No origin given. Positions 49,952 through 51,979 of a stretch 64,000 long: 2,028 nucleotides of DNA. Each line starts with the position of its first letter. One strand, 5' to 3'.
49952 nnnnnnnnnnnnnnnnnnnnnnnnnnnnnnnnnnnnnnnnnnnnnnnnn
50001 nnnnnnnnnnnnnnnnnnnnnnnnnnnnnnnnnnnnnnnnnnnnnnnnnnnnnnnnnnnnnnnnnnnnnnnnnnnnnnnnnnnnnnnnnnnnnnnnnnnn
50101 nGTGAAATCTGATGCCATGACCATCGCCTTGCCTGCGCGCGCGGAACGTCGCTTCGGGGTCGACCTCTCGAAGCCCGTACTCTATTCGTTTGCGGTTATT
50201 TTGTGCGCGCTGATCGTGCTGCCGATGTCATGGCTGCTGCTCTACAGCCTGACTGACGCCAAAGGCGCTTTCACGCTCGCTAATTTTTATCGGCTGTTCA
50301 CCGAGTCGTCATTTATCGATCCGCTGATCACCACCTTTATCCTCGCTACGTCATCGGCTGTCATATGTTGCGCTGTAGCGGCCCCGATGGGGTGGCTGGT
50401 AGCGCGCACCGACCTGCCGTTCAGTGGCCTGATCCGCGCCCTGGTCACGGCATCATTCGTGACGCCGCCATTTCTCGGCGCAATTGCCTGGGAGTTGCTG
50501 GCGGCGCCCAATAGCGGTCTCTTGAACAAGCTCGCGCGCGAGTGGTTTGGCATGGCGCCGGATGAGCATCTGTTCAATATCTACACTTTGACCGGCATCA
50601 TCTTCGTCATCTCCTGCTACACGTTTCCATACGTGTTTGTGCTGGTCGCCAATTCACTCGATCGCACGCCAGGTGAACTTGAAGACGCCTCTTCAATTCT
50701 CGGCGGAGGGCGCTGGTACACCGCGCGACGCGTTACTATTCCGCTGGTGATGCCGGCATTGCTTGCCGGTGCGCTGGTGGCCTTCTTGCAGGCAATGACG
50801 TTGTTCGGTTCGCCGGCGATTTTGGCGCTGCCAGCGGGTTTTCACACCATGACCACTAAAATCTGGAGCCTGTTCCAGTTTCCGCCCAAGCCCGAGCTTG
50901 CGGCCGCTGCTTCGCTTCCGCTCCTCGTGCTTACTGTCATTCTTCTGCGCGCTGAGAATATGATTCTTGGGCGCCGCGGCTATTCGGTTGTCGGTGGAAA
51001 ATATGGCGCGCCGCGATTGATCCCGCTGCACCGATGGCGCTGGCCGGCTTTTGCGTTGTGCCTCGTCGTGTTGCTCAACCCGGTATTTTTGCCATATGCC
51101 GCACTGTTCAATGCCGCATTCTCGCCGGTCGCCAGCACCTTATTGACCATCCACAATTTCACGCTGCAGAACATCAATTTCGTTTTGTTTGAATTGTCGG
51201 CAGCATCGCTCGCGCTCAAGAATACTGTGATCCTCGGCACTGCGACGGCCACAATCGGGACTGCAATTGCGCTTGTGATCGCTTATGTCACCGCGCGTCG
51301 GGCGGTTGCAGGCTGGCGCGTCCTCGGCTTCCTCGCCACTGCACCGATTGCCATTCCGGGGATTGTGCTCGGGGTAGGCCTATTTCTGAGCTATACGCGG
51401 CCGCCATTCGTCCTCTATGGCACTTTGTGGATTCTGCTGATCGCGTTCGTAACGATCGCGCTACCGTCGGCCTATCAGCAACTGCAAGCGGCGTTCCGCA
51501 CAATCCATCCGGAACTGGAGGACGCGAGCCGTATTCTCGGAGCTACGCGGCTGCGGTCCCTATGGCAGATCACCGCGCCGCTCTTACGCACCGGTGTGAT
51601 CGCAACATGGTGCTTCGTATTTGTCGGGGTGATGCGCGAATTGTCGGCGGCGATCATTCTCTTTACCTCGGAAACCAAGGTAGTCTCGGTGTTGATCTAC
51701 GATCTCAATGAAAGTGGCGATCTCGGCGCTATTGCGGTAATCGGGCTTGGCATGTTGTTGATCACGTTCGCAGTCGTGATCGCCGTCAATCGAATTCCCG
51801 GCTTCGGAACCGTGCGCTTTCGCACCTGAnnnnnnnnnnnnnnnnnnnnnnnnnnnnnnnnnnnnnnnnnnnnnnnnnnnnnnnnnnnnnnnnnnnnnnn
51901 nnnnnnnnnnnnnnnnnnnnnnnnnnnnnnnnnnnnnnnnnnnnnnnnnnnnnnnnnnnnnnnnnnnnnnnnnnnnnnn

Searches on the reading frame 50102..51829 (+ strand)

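Call 67: search_protein_families(library=pfam, proteins=[window:50102-51829:+], max_evalue=0.001)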
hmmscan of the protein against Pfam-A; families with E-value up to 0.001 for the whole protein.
window:50102-51829:+ (575 aa): 1 family
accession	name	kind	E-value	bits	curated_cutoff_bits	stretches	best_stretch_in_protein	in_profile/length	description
PF00528.27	BPD_transp_1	-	1.6e-19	70.8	26.4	2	94-283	2-173/184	Binding-protein-dependent transport system inner membrane component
